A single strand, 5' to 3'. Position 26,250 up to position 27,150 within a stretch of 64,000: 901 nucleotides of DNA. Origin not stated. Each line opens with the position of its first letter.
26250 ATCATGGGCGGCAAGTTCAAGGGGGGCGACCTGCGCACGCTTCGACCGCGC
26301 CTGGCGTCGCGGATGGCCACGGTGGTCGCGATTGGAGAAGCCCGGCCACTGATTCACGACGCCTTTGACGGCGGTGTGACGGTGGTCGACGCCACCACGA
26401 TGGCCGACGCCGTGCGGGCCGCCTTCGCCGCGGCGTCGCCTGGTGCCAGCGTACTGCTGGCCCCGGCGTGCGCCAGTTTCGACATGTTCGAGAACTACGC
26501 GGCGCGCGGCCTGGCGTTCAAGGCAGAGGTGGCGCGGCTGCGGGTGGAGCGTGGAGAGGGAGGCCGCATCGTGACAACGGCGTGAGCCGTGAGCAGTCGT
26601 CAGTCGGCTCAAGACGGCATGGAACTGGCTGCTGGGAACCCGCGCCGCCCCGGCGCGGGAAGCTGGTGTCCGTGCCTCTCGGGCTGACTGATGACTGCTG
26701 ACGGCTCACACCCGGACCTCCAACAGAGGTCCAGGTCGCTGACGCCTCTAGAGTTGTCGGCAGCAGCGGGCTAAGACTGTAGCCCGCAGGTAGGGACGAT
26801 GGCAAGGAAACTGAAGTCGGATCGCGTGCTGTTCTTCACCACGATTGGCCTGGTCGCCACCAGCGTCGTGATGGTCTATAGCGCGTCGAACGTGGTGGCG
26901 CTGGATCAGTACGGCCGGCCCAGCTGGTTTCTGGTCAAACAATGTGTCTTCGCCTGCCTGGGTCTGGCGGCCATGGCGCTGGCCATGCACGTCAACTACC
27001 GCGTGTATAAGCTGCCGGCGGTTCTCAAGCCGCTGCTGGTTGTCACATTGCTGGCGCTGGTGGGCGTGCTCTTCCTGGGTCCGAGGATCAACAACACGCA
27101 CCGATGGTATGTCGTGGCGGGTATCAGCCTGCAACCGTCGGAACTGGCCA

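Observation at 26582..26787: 213-bp murD-ftsW spacer is almost entirely structured: a 27-bp near-perfect stem enclosing a GC hairpin, plus two further stem-loops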

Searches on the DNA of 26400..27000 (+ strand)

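Call 9: search_rna_families(source=window, start=26400, end=27000, threshold=evalue, max_evalue=10)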
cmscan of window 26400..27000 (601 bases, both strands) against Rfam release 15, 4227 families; matches with E-value up to 10: 1.
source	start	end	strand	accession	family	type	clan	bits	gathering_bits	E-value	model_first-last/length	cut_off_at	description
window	26582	26709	+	RF04141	MIR8622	Gene; miRNA;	-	38.1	197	2.6e-05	1-212/212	no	MIR8622 microRNA precursor family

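Call 35: build_rna_model(alignment_id=A3)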
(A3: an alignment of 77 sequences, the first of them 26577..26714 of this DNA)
Model R1 built from alignment A3 (77 sequences, 152 columns); structure: RNAalifold consensus.
model positions 135; base pairs 50; branch points 0; effective number of sequences 1.09; information 0.59 bits per position. Calibrated on 0.2 Mb of random sequence (short: E-values are rough).
structure used (alignment columns):
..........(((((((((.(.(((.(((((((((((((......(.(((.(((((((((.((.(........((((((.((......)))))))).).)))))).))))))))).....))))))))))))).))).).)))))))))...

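Call 38: search_with_rna_model(model_id=R1, sources=[window, L001, L002, L003, L004, L005, L006, L007, L008, L009, L010, L011, L012, L013, L014, L015, L016, L017, L018, L019, L020, L021, L022, L023, L024, L025, L026, L027, L028, L029, L030, L031, L032, L033, L034, L035, L036, L037, L038, L039, L040, L041, L042, L043, L044, L045, L046, L047, L048, L049, L050, L051, L052, L053, L054, L055, L056, L057, L058, L059, L060, L061, L062, L063, L064, L065, L066, L067, L068, L069, L070, L071, L072, L073, L074, L075, L076, L077, L078, L079, L080, L081, L082, L083, L084, L085, L086, L087, L088, L089, L090, L091, L092, L093, L094, L095, L096, L097, L098, L099], max_evalue=1)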
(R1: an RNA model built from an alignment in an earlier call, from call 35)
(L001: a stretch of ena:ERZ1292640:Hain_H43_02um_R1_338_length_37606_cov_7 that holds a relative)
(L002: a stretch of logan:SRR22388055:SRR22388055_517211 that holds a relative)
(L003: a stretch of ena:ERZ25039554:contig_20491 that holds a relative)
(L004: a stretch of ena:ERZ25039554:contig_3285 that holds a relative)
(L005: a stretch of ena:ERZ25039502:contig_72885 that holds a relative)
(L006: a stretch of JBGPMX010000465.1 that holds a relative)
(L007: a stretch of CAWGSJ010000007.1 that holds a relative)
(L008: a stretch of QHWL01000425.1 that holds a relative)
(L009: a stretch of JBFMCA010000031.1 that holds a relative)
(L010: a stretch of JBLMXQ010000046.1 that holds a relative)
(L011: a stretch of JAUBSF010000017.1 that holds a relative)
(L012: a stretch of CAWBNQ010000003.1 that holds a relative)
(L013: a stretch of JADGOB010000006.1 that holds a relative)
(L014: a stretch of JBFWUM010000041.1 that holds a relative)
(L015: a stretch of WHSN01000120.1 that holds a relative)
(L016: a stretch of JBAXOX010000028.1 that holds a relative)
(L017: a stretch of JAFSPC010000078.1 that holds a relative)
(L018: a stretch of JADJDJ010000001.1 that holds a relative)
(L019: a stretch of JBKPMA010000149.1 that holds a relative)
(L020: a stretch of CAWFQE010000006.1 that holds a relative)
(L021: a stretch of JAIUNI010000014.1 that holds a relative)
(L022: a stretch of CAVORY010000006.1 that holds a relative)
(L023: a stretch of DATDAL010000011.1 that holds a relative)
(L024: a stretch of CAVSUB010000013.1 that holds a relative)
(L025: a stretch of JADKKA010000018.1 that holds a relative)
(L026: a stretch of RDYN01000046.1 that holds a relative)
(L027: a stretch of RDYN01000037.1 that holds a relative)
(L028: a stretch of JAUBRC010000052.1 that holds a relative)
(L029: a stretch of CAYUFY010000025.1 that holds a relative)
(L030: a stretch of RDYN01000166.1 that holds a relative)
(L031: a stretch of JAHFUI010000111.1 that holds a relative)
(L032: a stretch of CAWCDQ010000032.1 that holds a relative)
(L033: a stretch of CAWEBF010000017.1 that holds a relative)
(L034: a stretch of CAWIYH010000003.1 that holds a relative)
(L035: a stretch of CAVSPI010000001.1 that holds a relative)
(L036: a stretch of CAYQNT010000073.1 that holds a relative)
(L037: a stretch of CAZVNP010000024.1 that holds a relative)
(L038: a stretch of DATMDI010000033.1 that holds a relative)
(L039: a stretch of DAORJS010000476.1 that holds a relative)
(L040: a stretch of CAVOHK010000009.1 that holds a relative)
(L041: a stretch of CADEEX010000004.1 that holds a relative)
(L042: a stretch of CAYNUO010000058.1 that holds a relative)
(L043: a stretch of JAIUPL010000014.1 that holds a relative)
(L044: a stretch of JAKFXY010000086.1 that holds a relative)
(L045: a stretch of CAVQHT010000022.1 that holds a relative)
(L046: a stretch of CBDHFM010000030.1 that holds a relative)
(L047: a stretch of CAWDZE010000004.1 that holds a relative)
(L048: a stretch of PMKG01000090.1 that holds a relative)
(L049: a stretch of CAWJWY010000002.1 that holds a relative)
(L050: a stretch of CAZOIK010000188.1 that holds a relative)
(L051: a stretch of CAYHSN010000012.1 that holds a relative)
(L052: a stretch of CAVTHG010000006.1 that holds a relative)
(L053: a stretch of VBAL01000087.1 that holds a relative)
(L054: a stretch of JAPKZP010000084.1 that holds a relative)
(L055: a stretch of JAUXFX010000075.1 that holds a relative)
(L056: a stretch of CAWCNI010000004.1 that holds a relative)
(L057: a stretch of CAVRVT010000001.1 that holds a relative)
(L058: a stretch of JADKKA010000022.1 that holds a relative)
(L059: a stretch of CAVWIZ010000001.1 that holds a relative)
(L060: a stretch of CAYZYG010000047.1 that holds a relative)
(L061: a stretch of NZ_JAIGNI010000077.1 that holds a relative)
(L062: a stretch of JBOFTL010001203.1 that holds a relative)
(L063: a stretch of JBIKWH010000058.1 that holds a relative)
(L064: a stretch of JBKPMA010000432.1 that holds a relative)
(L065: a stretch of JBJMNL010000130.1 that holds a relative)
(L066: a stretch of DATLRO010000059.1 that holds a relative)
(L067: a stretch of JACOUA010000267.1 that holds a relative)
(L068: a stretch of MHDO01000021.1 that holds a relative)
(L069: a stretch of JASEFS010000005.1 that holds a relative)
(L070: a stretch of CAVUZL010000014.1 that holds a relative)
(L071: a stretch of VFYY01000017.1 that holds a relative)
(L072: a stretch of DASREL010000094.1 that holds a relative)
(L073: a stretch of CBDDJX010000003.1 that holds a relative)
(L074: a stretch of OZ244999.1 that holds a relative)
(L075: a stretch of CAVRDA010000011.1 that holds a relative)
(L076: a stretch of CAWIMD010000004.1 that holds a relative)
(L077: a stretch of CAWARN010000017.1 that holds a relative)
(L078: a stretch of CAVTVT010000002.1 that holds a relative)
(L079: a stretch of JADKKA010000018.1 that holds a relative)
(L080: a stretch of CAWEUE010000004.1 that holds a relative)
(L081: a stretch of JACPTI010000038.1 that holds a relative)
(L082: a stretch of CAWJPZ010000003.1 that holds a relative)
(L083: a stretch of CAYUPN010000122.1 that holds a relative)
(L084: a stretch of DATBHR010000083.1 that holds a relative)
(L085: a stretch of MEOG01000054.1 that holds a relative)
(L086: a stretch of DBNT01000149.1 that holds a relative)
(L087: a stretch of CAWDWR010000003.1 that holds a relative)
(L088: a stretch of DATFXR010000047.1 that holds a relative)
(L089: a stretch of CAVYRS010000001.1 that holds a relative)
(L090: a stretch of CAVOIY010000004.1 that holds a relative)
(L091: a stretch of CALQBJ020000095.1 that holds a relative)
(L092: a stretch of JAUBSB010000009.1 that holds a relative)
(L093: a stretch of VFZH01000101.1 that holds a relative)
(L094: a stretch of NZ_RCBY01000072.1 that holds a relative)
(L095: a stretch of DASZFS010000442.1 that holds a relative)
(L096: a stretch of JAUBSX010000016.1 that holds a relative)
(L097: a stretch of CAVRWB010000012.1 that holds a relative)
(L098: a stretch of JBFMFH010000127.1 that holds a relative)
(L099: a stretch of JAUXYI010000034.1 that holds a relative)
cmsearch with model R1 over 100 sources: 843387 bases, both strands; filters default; matches with E-value up to 1: 150.
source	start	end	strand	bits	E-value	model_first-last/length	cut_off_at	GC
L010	293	428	-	140.9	1.9e-30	1-135/135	no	0.65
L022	1366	1499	+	140.6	2.4e-30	1-135/135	no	0.68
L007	1285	1419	-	140.5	2.4e-30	1-135/135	no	0.63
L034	6856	6991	-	139.5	4.2e-30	1-135/135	no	0.64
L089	1767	1901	+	139.1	5.3e-30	1-135/135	no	0.69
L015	7821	7955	-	138.7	6.6e-30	1-135/135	no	0.68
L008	1647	1782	-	138.4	7.8e-30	1-135/135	no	0.64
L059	2352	2486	-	138.2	8.8e-30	1-135/135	no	0.67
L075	1392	1527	+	137.1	1.6e-29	1-135/135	no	0.64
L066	3534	3668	-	137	1.7e-29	1-135/135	no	0.7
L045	4458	4592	+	137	1.7e-29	1-135/135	no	0.6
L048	6257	6390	+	136.1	2.8e-29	1-135/135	no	0.68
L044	1859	1995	-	135.9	3.1e-29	1-135/135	no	0.66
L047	1329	1464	+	135.9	3.1e-29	1-135/135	no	0.64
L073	1687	1820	+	135.4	4.2e-29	1-135/135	no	0.7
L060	4962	5097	-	134.3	7.7e-29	1-135/135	no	0.68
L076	5171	5306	-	134.2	7.9e-29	1-135/135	no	0.65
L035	1130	1265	-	134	9e-29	1-135/135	no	0.68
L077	4650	4783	+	133.7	1e-28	1-135/135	no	0.69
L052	3603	3738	+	133.5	1.2e-28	1-135/135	no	0.64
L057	3803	3935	-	133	1.5e-28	1-135/135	no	0.68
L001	4756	4893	+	132.8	1.8e-28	1-135/135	no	0.69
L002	1717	1854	+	132.8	1.8e-28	1-135/135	no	0.69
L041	2092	2228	-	132.2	2.4e-28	1-135/135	no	0.62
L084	7134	7266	-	132.1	2.5e-28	1-135/135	no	0.67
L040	572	704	-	132.1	2.5e-28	1-135/135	no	0.66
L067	5903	6038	+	132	2.7e-28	1-135/135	no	0.69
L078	50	185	+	131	4.8e-28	1-135/135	no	0.68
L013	2471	2604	+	130.4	6.5e-28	1-135/135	no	0.65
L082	5171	5304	+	130.2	7.3e-28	1-135/135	no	0.69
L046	7671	7807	+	129.8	8.8e-28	1-135/135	no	0.66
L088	923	1057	+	129.3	1.2e-27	1-135/135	no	0.67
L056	7210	7345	-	128.9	1.5e-27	1-135/135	no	0.65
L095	416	548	+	128.9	1.5e-27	1-135/135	no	0.67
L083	1269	1405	+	128.7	1.7e-27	1-135/135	no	0.68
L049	995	1131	+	128.2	2.2e-27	1-135/135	no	0.7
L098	659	794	-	128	2.4e-27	1-135/135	no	0.71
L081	4763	4899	-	128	2.5e-27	1-135/135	no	0.7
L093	4743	4879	-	127.7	2.8e-27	1-135/135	no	0.69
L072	4295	4425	+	127.1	4.1e-27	1-135/135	no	0.66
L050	1823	1958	+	126.8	4.7e-27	1-135/135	no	0.66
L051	3782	3918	+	126.3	6.2e-27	1-135/135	no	0.72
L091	1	135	-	126.2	6.6e-27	1-135/135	no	0.59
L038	1410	1547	-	125.1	1.2e-26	1-135/135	no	0.67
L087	7634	7769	+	125.1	1.2e-26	1-135/135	no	0.71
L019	36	168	+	124.8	1.4e-26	1-135/135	no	0.68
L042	2299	2433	-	123.5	2.9e-26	1-135/135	no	0.65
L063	1172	1306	-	123.5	2.9e-26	1-135/135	no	0.65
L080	162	298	+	121.7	8.1e-26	1-135/135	no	0.69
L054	602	737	-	121.1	1.1e-25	1-135/135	no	0.72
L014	3174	3311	-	119.7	2.5e-25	1-135/135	no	0.64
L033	5727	5864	-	118.9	3.7e-25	1-135/135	no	0.67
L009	5480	5616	+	115.8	2.1e-24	1-135/135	no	0.72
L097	5025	5159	+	113.9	6e-24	1-135/135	no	0.69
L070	5619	5747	-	112.4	1.3e-23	1-135/135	no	0.65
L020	3315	3451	-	110.7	3.4e-23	1-135/135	no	0.69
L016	1939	2074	-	110.2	4.6e-23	1-135/135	no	0.71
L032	229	360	+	108.5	1.2e-22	1-135/135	no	0.66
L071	4739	4874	+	107.6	1.9e-22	1-135/135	no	0.69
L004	9782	9917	+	105.4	6.3e-22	1-135/135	no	0.66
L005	9782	9917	+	105.4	6.3e-22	1-135/135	no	0.66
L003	9787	9920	+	100.9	7.7e-21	1-135/135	no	0.71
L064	1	106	-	86.2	2.6e-17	1-108/135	3'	0.7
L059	2352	2486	+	62.5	1.2e-11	1-135/135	no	0.67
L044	1859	1995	+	61.2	2.6e-11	1-135/135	no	0.66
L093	4743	4879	+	59.4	6.6e-11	1-135/135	no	0.69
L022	1366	1499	-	59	8.6e-11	1-135/135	no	0.68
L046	7671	7807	-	58.2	1.3e-10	1-135/135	no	0.66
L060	4962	5097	+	57.7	1.7e-10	1-135/135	no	0.68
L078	50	185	-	57.6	1.8e-10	1-135/135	no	0.68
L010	293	428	+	57.3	2.2e-10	1-135/135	no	0.65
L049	995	1131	-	57.2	2.3e-10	1-135/135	no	0.7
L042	2299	2433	+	57.2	2.3e-10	1-135/135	no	0.65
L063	1172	1306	+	57.2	2.3e-10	1-135/135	no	0.65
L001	4756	4893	-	57.1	2.4e-10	1-135/135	no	0.69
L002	1717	1854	-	57.1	2.4e-10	1-135/135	no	0.69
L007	1285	1419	+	57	2.6e-10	1-135/135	no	0.63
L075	1392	1527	-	56.9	2.7e-10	1-135/135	no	0.64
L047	1329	1464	-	56.9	2.8e-10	1-135/135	no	0.64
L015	7821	7955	+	56.7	3e-10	1-135/135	no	0.68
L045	4458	4592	-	56.2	4e-10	1-135/135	no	0.6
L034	6856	6991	+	56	4.5e-10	1-135/135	no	0.64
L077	4650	4783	-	55.2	6.8e-10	1-135/135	no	0.69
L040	572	704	+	54.5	1e-09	1-135/135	no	0.66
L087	7634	7769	-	54.5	1e-09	1-135/135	no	0.71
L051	3782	3918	-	54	1.3e-09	1-135/135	no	0.72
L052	3603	3738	-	53.4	1.9e-09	1-135/135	no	0.64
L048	6257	6390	-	53.3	2e-09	1-135/135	no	0.68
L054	602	737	+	52.4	3.2e-09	1-135/135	no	0.72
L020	3315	3451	+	52.1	3.9e-09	1-135/135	no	0.69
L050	1823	1958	-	52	4e-09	1-135/135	no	0.66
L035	1130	1265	+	51.8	4.4e-09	1-135/135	no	0.68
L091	1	135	+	51.8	4.5e-09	1-135/135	no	0.59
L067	5903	6038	-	51.8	4.6e-09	1-135/135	no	0.69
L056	7210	7345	+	51.7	4.8e-09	1-135/135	no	0.65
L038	1410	1547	+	51.4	5.5e-09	1-135/135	no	0.67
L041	2092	2228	+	51.4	5.8e-09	1-135/135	no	0.62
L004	9782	9917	-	50.9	7.3e-09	1-135/135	no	0.66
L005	9782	9917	-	50.9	7.3e-09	1-135/135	no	0.66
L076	5171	5306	+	50.7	8.4e-09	1-135/135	no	0.65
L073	1687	1820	-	50.6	8.9e-09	1-135/135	no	0.7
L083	1269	1405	-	50.4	1e-08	1-135/135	no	0.68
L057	3803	3935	+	50.1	1.2e-08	1-135/135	no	0.68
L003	9787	9920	-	49.3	1.8e-08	1-135/135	no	0.71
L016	1939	2074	+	49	2.1e-08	1-135/135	no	0.71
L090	3782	3928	-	48.7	2.4e-08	1-135/135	no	0.57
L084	7134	7266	+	48.7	2.5e-08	1-135/135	no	0.67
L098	659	794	+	48.4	3e-08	1-135/135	no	0.71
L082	5171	5304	-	47.5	4.9e-08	1-135/135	no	0.69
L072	4295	4425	-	47.4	5.2e-08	1-135/135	no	0.66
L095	416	548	-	46.3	9.2e-08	1-135/135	no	0.67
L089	1767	1901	-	46.3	9.3e-08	1-135/135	no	0.69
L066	3534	3668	+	45.9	1.2e-07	1-135/135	no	0.7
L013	2471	2604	-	45.4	1.6e-07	1-135/135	no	0.65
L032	229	360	-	45.2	1.8e-07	1-135/135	no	0.66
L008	1647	1782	+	44.9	2e-07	1-135/135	no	0.64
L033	5727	5864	+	44.1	3.1e-07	1-135/135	no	0.67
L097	5025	5159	-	43.6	4.1e-07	1-135/135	no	0.69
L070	5619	5747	+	42.9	6e-07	1-135/135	no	0.65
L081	4763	4899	+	42.1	9.5e-07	1-135/135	no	0.7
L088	923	1057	-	41.3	1.5e-06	1-135/135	no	0.67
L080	162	298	-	40.5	2.3e-06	1-135/135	no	0.69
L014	3174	3310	+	40.4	2.4e-06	1-135/135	no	0.64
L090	3817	3914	+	39.8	3.3e-06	1-135/135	no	0.55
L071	4739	4874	-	39.2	4.6e-06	1-135/135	no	0.69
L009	5480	5616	-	37.2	1.4e-05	1-135/135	no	0.72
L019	36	168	-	36.9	1.7e-05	1-135/135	no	0.68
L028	3404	3507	-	36.2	2.5e-05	1-135/135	no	0.35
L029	224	284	-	35.5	3.6e-05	1-135/135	no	0.54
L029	224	284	+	33.1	0.00013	1-135/135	no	0.54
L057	1398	1531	+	32.5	0.00019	1-135/135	no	0.66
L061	2577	2700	-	31.4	0.00035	1-135/135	no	0.37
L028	3404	3507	+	30.7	0.00051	1-135/135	no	0.35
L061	2570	2700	+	29.7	0.00087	1-135/135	no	0.37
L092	7497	7568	-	27.3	0.0034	1-135/135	no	0.42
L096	61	132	+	26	0.0069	1-135/135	no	0.46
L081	4702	4762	-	25.1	0.012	1-135/135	no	0.56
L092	5961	6064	-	24.8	0.013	1-135/135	no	0.35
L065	5209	5293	-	23.6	0.027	11-125/135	no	0.67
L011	3043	3146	-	23.5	0.027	1-135/135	no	0.33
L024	5602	5692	+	21.5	0.083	1-135/135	no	0.65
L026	4529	4684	-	20.6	0.14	1-135/135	no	0.44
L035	704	816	+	20.3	0.16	1-135/135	no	0.69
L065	3307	3457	-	19.6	0.24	1-135/135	no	0.72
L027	6073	6144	+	18.5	0.44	1-135/135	no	0.43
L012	5964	6024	-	18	0.56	1-135/135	no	0.51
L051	7422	7479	-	17.4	0.81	1-135/135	no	0.74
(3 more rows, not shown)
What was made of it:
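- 26582..26709 (+): The whole conserved structured RNA element (128 nt; the covariance-model match spans 26577-26714). CM R1 scores 132.8 bits on the + strand and 57.1 on the - strand (call 38).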

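Call 39: search_with_rna_model(model_id=R1, sources=[L100, L101, L102, L103, L104, L105, L106, L107, L108, L109, L110, L111, L112, L113, L114, L115, L116, L117, L118, L119, L120, L121, L122, L123, L124, L125], max_evalue=1)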
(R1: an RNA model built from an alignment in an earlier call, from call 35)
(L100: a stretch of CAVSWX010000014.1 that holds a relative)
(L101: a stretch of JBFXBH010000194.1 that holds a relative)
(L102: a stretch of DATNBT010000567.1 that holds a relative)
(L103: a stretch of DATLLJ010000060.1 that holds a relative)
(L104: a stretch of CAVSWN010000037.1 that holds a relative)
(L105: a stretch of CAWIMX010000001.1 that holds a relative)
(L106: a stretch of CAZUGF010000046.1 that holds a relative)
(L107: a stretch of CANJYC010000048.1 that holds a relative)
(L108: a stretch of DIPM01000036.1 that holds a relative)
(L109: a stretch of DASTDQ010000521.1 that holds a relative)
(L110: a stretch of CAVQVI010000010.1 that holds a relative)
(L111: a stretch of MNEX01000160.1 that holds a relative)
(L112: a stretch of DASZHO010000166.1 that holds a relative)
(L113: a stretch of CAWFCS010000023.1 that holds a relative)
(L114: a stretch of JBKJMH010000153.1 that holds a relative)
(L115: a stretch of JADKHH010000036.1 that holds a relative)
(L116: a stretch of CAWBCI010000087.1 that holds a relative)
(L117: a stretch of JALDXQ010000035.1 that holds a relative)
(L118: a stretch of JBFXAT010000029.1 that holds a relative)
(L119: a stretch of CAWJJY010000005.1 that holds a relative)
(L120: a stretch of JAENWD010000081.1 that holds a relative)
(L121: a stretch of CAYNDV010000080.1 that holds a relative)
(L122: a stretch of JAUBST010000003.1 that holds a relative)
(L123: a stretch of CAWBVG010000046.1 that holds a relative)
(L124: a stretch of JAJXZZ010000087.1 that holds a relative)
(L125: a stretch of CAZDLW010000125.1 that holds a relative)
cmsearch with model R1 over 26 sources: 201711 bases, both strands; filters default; matches with E-value up to 1: 49.
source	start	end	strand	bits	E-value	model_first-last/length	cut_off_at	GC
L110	4968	5102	-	143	1.5e-31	1-135/135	no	0.61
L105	5518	5652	+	141.9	2.8e-31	1-135/135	no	0.68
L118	5727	5862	-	139.8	8.9e-31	1-135/135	no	0.65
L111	7185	7319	+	139.1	1.3e-30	1-135/135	no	0.66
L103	7041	7172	+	138.3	1.9e-30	1-135/135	no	0.67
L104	7323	7457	-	137.6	2.9e-30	1-135/135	no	0.68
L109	6830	6964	-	137.4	3.3e-30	1-135/135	no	0.66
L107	6646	6782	+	135.2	1.1e-29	1-135/135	no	0.66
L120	2295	2430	-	135.2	1.1e-29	1-135/135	no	0.65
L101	2427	2563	+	134.3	1.9e-29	1-135/135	no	0.66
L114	3779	3912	-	133.6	2.7e-29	1-135/135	no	0.62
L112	5949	6085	-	132.3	5.3e-29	1-135/135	no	0.67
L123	5013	5147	-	130.9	1.2e-28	1-135/135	no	0.64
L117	6094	6229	+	128.6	4.1e-28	1-135/135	no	0.65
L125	1745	1882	+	126.6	1.3e-27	1-135/135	no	0.68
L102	5005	5140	-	126.4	1.4e-27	1-135/135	no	0.66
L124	1636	1769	+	121.2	2.5e-26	1-135/135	no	0.71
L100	536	673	+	119.9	5e-26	1-135/135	no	0.68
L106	5686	5822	+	115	7.8e-25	1-135/135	no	0.66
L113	3128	3262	-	111.1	6.5e-24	1-135/135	no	0.68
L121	2786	2919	-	107.6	4.6e-23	1-135/135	no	0.73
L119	739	874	-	105.4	1.5e-22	1-135/135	no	0.66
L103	7041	7172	-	63.7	1.5e-12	1-135/135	no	0.67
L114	3779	3912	+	61.3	5.8e-12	1-135/135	no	0.62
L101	2427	2563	-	61.1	6.4e-12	1-135/135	no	0.66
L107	6646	6782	-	61.1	6.4e-12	1-135/135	no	0.66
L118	5727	5862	+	57.3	5.1e-11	1-135/135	no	0.65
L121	2786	2919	+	56.7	7.1e-11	1-135/135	no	0.73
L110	4968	5102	+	56.6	7.5e-11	1-135/135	no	0.61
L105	5518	5652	-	56.4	8.6e-11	1-135/135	no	0.68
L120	2295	2430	+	56.2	9.4e-11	1-135/135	no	0.65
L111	7185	7319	-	54.5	2.5e-10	1-135/135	no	0.66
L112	5949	6085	+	53.2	5e-10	1-135/135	no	0.67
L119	739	874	+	50.9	1.8e-09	1-135/135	no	0.66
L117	6094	6230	-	50.2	2.6e-09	1-135/135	no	0.65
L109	6830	6964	+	49.7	3.4e-09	1-135/135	no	0.66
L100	536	673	-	48.8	5.6e-09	1-135/135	no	0.68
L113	3128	3262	+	46.9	1.6e-08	1-135/135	no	0.68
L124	1636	1769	-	46.3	2.3e-08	1-135/135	no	0.71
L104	7323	7457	+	46.2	2.4e-08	1-135/135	no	0.68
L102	5005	5140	+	45.6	3.2e-08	1-135/135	no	0.66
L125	1745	1882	-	44.5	6e-08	1-135/135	no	0.68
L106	5686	5822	-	38.5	1.7e-06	1-135/135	no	0.66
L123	5013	5147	+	37.2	3.5e-06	1-135/135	no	0.64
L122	2482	2590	+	31.8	6.6e-05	1-135/135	no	0.35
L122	2482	2583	-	27.1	0.00091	1-135/135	no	0.36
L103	2880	2966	+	20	0.044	1-135/135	no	0.66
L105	7737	7807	-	17.9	0.14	1-135/135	no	0.7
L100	2093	2200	+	17.8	0.15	1-135/135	no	0.69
